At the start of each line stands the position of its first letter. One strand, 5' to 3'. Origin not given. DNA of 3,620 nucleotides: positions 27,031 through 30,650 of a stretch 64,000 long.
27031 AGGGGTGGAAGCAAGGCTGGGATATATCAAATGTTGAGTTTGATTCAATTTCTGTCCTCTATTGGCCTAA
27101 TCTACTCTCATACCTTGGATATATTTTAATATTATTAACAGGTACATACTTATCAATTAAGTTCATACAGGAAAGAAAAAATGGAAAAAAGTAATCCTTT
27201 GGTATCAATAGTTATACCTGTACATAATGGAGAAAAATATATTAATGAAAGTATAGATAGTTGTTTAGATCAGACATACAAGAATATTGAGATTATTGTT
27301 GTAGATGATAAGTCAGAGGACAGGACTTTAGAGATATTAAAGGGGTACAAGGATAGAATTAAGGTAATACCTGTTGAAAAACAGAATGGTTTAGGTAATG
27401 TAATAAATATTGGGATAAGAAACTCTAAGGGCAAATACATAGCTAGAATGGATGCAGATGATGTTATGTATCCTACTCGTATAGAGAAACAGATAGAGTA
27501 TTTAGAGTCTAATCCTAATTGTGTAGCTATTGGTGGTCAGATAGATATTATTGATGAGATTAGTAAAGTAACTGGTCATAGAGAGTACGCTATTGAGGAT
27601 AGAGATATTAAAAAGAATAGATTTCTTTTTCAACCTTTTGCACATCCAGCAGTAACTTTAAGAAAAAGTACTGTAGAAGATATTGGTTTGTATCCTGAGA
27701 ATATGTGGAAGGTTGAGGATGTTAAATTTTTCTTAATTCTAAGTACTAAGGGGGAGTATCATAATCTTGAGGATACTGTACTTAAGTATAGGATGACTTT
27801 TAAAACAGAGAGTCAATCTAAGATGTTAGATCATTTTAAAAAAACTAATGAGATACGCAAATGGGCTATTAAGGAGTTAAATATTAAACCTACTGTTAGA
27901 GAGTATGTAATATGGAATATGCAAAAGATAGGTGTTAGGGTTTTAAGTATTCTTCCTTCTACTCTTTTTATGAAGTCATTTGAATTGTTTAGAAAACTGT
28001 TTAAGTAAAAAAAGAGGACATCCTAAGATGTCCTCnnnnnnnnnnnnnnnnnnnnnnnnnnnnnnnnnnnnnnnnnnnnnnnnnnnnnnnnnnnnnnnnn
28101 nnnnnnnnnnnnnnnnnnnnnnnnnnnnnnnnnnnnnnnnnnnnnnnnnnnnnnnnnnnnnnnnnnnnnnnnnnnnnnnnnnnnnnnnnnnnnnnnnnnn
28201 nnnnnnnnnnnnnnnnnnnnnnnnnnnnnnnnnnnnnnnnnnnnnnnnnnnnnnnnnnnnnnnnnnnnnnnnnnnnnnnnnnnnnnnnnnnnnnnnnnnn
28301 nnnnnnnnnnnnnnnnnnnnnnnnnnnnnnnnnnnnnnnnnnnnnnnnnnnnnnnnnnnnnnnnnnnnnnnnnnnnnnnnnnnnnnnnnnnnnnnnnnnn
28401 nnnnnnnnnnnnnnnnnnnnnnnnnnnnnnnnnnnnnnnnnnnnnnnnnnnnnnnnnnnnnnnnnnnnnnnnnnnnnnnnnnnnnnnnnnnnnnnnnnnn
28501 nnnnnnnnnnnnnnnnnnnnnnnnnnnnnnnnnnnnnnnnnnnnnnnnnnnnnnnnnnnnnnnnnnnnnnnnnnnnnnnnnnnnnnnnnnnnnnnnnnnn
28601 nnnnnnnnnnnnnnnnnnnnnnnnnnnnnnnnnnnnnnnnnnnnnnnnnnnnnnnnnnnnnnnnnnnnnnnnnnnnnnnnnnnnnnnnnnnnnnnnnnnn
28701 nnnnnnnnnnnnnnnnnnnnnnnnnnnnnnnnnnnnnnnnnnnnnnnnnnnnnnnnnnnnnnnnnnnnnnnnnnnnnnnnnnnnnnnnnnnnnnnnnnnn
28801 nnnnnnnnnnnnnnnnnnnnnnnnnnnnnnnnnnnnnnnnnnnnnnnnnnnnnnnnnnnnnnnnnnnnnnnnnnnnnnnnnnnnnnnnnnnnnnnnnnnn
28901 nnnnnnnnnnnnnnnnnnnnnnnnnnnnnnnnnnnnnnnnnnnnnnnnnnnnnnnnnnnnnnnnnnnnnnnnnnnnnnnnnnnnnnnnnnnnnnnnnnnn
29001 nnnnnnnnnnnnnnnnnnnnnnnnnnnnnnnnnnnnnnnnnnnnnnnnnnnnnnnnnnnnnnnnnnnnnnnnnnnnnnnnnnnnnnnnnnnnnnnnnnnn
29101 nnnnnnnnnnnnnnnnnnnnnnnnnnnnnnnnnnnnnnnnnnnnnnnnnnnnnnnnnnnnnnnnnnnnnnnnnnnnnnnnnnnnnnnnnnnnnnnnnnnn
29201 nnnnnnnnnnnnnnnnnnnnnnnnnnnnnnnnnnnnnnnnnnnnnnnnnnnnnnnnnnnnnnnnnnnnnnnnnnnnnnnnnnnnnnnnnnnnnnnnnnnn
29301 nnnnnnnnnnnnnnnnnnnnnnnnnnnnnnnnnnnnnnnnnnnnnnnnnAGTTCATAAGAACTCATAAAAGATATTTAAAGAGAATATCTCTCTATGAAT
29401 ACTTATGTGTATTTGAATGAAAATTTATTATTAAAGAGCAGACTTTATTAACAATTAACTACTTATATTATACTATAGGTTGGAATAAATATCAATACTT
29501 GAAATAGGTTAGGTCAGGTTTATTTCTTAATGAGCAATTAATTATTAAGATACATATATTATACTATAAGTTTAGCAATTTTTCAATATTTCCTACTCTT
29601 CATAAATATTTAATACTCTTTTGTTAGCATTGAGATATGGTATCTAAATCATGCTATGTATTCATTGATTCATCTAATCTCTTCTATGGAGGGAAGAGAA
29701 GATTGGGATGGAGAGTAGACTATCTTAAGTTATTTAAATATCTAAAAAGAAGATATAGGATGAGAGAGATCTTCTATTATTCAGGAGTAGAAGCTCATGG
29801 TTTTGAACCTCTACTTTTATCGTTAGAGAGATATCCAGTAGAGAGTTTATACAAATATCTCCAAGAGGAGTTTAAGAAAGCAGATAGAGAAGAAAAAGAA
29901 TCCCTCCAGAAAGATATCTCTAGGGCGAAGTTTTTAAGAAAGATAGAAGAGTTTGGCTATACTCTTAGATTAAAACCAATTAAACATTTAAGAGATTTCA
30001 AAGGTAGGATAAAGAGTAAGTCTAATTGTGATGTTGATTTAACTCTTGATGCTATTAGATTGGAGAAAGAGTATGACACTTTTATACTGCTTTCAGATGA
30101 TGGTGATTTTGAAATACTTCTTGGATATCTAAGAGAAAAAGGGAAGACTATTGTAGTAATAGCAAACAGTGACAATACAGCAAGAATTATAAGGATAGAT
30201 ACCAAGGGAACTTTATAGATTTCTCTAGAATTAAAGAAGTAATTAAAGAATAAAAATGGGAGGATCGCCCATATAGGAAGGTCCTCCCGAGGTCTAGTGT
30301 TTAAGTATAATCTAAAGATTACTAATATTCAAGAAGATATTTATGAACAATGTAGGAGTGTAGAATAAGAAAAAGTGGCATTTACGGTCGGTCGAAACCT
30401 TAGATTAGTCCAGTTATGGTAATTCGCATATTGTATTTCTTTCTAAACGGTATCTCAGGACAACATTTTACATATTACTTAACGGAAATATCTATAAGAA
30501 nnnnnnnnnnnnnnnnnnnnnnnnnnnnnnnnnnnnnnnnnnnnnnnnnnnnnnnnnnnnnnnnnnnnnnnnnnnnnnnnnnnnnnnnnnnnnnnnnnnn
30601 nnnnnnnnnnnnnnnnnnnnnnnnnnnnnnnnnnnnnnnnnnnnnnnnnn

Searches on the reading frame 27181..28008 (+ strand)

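Call 10: search_protein_families(library=pfam, proteins=[window:27181-28008:+], max_evalue=0.001)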
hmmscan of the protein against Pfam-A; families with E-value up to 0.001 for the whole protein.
window:27181-28008:+ (275 aa): 4 families
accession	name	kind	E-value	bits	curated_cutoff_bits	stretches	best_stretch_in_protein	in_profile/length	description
PF00535.33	Glycos_transf_2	-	1.8e-39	135.8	23.3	1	9-159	1-157/168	Glycosyl transferase family 2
PF10111.15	Glyco_tranf_2_2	-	9.2e-14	52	27.3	1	9-206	1-218/276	Glycosyltransferase like family 2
PF13641.12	Glyco_tranf_2_3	-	7.6e-12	46.2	27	1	8-118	3-120/230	Glycosyltransferase like family 2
PF13704.12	Glyco_tranf_2_4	-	0.00087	20.2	27.5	0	23-97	9-85/98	Glycosyl transferase family 2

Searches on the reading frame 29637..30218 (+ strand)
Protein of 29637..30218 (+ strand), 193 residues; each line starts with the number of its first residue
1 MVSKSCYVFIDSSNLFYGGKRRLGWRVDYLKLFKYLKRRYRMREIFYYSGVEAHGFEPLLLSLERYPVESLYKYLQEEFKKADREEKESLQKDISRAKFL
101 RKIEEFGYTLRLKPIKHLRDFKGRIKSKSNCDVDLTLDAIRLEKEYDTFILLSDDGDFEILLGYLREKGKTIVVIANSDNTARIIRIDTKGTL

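Call 3: search_protein_families(library=pfam, proteins=[window:29637-30218:+], max_evalue=1)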
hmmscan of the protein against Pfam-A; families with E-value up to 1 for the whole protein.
window:29637-30218:+ (193 aa): 2 families
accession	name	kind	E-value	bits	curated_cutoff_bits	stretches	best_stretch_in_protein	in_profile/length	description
PF01936.24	NYN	-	2.7e-21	77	24.2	1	7-183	3-132/145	NYN domain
PF16592.10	Cas9_REC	-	0.0025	17.1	25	1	57-105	197-238/541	REC lobe of CRISPR-associated endonuclease Cas9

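Call 4: search_protein_families(library=padloc, proteins=[window:29637-30218:+], max_evalue=1)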
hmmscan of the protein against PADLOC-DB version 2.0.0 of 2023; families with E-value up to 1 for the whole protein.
window:29637-30218:+ (193 aa): 1 family
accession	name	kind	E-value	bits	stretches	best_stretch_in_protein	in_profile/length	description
PDLC01154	NYN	-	8.6e-08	29.9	1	98-182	202-282/310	"LabA-like protein, NYN family nuclease"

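Call 5: search_protein_families(library=ncbifam, proteins=[window:29637-30218:+], max_evalue=1)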
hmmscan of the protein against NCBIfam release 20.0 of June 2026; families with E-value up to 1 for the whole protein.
window:29637-30218:+ (193 aa): 1 family
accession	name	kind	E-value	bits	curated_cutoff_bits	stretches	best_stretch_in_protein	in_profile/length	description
TIGR00288.1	TIGR00288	hypoth_equivalog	0.012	15.5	178.45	1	128-176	86-136/160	TIGR00288 family NYN domain-containing protein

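Call 70: search_solved_structures(query=window:29637-30218:+, max_evalue=1, show_alignments=1)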
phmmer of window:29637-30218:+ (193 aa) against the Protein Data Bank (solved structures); distinct sequences matched with E-value up to 1: 1.
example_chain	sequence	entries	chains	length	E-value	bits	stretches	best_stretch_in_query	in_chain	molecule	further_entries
2qip_A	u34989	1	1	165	1.5e-06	31.8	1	92-170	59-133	Protein of unknown function VPA0982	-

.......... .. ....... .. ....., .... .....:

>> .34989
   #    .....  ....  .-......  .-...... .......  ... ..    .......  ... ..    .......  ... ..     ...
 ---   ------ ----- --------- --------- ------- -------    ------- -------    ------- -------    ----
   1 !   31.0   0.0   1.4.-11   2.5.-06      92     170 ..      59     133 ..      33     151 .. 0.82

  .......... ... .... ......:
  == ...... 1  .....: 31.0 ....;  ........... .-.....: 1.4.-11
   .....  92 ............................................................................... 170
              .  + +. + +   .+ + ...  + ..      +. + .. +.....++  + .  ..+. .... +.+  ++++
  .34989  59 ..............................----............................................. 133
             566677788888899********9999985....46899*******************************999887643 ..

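Call 71: find_related_loci(query=window:29637-30218:+, collection=metagenome_contigs, flank=3000)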
Query window:29637-30218:+ (193 aa) in metagenome_contigs; peptide patterns used: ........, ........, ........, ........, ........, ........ (x = any residue, [..] = any of these).
280 stretches matched a pattern; 8 encode a relative of the query (tblastn E <= 1e-3); 8 distinct loci.
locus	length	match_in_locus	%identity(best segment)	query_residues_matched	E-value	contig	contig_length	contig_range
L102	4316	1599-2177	93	1-193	3e-118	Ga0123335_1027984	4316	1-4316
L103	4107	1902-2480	93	1-193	2e-118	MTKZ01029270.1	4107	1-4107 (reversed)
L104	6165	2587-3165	91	1-193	1e-114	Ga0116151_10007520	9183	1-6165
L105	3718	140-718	59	1-193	1e-76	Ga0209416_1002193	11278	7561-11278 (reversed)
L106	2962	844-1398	51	2-186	5e-62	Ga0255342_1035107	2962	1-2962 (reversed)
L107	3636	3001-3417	29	1-186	9e-17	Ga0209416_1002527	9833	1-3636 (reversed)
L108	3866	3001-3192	35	118-183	6e-7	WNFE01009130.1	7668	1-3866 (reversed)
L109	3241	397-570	34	126-183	7e-7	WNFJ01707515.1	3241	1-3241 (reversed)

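Call 77: search_protein_families(library=pfam, proteins=[L102:2642-3322:+], max_evalue=1)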
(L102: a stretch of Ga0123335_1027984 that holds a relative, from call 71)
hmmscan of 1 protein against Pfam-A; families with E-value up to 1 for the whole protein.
L102:2642-3322:+ (226 aa): 0 families

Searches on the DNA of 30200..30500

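Call 79: search_rna_families(source=window, start=30200, end=30500, threshold=evalue, max_evalue=10, show_alignments=2)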
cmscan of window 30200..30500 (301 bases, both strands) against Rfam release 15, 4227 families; matches with E-value up to 10: 3.
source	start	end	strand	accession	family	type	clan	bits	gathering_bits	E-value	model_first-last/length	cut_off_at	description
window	30249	30303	+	RF02420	Bp1_162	Gene; sRNA;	-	18.9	50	0.73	1-100/100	no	Burkholderia sRNA Bp1_Cand612_SIPHT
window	30232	30316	-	RF03408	mir-5890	Gene; miRNA;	-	18.7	54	0.13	1-78/78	no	mir-5890 microRNA precursor family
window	30319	30374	+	RF04174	MIR4208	Gene; miRNA;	-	15.9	140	7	75-132/191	no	MIR4208 microRNA precursor family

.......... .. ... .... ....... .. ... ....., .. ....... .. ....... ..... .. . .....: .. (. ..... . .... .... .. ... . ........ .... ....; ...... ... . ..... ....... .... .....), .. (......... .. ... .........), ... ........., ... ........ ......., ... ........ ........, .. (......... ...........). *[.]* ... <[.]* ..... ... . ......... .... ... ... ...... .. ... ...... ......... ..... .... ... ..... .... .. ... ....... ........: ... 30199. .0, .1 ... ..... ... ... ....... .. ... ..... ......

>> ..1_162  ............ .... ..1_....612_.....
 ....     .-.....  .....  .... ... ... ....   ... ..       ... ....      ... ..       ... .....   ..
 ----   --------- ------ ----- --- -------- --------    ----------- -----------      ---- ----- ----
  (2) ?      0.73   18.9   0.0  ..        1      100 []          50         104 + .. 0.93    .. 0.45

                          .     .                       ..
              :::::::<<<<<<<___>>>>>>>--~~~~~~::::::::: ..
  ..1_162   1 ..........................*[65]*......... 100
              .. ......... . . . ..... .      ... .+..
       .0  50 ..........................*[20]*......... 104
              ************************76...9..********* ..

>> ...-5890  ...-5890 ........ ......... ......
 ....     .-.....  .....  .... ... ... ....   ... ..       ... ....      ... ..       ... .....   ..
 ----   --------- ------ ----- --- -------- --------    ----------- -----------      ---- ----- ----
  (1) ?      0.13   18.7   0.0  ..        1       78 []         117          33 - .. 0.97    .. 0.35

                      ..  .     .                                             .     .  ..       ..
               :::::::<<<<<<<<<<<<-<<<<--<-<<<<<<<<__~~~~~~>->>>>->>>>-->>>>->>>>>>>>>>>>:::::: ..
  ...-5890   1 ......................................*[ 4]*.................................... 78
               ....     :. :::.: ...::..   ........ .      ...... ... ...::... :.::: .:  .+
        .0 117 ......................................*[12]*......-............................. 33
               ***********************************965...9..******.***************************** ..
